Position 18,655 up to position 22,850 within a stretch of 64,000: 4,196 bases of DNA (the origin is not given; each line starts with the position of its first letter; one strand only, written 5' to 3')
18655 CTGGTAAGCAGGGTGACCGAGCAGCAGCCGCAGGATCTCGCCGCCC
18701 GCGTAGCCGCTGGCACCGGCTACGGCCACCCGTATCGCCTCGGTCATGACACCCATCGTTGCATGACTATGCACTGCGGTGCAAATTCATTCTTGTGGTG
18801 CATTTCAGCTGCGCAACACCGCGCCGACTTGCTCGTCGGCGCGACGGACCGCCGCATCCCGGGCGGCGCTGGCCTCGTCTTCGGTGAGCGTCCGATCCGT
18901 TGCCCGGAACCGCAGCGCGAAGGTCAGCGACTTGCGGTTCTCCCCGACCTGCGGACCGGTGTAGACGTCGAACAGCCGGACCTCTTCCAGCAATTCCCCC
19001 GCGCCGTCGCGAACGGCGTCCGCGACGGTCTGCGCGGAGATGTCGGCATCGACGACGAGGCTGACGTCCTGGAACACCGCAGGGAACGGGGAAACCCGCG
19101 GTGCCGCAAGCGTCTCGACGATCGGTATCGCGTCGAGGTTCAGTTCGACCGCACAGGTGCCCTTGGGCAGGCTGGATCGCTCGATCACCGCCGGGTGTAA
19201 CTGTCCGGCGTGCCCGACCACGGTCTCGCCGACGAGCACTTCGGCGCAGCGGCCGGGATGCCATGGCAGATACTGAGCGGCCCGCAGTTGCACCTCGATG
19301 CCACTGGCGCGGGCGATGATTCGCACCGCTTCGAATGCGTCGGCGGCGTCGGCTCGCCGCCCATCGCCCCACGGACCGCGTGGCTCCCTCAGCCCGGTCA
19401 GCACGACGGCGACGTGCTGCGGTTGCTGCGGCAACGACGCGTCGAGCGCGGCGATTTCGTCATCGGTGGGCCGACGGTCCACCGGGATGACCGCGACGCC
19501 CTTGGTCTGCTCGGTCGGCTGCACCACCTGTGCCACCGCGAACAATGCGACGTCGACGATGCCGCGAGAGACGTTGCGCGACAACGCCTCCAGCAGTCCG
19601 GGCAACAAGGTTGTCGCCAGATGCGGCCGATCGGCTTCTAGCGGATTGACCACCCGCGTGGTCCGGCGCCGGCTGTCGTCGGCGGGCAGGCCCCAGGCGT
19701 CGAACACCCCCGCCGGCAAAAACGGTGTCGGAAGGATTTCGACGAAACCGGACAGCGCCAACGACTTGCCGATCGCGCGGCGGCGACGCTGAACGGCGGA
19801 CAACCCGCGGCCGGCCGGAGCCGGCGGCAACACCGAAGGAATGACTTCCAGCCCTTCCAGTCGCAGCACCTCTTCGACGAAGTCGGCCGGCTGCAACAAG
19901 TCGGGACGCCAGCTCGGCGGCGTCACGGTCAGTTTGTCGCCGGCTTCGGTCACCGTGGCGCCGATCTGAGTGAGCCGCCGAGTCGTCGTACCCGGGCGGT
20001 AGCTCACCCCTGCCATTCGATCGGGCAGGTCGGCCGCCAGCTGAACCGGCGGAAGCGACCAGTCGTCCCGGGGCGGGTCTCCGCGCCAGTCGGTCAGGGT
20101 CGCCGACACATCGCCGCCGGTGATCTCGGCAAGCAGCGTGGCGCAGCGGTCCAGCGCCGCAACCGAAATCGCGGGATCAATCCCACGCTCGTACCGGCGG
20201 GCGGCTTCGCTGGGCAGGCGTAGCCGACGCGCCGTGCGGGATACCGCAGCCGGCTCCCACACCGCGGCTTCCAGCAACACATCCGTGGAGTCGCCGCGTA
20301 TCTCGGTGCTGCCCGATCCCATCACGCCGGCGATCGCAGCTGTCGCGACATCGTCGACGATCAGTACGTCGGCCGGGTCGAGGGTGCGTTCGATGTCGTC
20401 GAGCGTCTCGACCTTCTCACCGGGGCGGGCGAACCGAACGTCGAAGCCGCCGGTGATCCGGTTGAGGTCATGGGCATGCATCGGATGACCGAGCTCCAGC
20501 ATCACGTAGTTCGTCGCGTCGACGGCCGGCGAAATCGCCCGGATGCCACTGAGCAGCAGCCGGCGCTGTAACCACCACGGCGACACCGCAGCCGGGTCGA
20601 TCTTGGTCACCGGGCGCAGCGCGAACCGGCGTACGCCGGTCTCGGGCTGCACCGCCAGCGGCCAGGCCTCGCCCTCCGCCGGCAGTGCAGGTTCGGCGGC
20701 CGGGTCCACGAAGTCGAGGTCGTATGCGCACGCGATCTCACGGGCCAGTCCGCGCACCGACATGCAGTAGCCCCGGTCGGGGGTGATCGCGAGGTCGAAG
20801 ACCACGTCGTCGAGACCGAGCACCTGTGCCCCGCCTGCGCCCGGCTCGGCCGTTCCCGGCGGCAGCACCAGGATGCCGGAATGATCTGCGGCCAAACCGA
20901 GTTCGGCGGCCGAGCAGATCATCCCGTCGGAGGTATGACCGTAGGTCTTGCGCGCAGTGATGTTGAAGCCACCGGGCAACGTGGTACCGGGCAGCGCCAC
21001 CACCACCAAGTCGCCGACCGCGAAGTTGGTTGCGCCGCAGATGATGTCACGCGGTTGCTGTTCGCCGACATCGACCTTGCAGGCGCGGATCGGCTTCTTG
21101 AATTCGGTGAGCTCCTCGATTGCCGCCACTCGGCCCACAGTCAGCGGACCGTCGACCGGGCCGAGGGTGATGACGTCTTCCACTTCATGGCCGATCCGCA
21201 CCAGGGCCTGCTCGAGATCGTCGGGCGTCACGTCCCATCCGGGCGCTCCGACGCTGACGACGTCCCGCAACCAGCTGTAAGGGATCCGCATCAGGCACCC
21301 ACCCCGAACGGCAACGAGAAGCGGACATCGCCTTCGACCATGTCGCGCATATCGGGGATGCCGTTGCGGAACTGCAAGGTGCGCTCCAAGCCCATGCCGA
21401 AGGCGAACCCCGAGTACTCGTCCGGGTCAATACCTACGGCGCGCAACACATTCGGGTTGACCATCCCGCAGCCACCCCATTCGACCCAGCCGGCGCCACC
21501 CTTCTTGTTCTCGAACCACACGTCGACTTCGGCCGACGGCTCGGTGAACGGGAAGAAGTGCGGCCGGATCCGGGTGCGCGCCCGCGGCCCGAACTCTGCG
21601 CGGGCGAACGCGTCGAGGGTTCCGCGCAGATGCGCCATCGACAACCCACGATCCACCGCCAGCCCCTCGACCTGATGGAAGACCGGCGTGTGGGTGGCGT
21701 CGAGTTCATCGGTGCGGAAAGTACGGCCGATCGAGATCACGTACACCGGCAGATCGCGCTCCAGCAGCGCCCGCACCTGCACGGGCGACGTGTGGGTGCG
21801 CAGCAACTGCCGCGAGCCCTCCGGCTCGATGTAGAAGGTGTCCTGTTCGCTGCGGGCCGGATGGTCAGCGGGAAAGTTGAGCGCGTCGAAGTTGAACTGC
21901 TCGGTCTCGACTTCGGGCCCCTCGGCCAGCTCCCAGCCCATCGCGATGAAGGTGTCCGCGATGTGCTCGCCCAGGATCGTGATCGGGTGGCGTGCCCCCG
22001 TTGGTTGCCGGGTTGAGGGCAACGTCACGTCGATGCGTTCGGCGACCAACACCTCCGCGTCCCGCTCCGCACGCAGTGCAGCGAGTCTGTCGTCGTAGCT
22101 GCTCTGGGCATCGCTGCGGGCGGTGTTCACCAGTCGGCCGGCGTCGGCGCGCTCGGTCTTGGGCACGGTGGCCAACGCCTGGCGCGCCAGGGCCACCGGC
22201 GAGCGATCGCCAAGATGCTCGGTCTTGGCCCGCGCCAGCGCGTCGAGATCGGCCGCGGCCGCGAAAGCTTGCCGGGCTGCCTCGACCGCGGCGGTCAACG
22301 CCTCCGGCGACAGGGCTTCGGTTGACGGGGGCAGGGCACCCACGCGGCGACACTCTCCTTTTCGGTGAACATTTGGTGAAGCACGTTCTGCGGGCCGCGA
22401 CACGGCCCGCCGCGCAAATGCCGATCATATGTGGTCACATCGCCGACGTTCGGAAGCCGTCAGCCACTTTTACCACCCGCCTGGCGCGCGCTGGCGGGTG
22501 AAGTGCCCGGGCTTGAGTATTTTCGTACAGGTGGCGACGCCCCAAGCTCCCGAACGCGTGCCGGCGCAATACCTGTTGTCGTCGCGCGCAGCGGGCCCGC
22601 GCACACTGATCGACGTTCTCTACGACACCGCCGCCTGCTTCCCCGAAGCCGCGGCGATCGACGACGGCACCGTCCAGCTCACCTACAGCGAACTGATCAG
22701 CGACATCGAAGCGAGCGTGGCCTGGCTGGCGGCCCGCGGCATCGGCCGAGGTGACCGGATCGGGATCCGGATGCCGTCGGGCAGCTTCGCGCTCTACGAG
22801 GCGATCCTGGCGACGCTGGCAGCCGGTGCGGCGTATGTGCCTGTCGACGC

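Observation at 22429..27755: Pls/PosA-type membrane NRPS translationally coupled to an M1 zinc peptidase: candidate cationic homopoly(amino acid) system in a mycobacterial core neighbourhood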

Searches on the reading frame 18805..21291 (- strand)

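Call 9: search_protein_families(library=ncbifam, proteins=[window:18805-21291:-], max_evalue=0.00001)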
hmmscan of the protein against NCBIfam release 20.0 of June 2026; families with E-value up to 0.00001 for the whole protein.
window:18805-21291:- (828 aa): 7 families
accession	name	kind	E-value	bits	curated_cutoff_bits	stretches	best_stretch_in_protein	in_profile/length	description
TIGR00472.1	pheT_bact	equivalog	3.5e-167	558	402.65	1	1-827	1-798/798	phenylalanine--tRNA ligase subunit beta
NF001882.0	PRK00629.5-4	equivalog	9.9e-28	96.9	527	1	24-489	21-469/725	phenylalanine--tRNA ligase subunit beta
NF045760.1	YtpR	equivalog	3.4e-23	82.4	100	1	48-145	81-177/185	YtpR family tRNA-binding protein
TIGR00471.1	pheT_arch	equivalog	5.4e-19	68.1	282.65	1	424-721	288-549/551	phenylalanine--tRNA ligase subunit beta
NF001879.0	PRK00629.5-1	equivalog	8e-10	37.8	840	1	28-195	24-192/718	phenylalanine--tRNA ligase subunit beta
TIGR00469.1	pheS_mito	equivalog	2.9e-07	29.5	258.35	1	734-812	355-437/451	phenylalanine--tRNA ligase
NF045867.1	PheT_Nterm_rel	equivalog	1e-06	28.9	120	1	72-133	110-170/171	TyrS-associated PheT N-terminal domain-related protein TapR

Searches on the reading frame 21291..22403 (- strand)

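Call 9: search_protein_families(library=ncbifam, proteins=[window:21291-22403:-], max_evalue=0.00001)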
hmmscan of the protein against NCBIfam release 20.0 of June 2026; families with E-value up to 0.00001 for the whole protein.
window:21291-22403:- (370 aa): 5 families
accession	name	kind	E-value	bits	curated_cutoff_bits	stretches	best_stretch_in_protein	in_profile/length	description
TIGR00468.1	pheS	equivalog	3.2e-85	286.2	237.45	1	75-362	7-318/324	phenylalanine--tRNA ligase subunit alpha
NF003210.0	PRK04172.1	equivalog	2.3e-57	194.9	350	2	197-361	330-486/496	phenylalanine--tRNA ligase subunit alpha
NF051887.1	PheS_related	equivalog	1.3e-41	142.9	300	1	132-362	5-235/349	PheS-related mystery ligase SrmL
TIGR00469.1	pheS_mito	equivalog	9e-36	123.5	258.35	2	138-251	41-159/451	phenylalanine--tRNA ligase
TIGR00470.1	sepS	equivalog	2.9e-06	26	380.65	0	194-357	178-342/533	O-phosphoserine--tRNA ligase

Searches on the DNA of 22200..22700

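Call 63: search_rna_families(source=window, start=22200, end=22700, threshold=evalue, max_evalue=1)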
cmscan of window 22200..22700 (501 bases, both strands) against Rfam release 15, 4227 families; matches with E-value up to 1: 0.
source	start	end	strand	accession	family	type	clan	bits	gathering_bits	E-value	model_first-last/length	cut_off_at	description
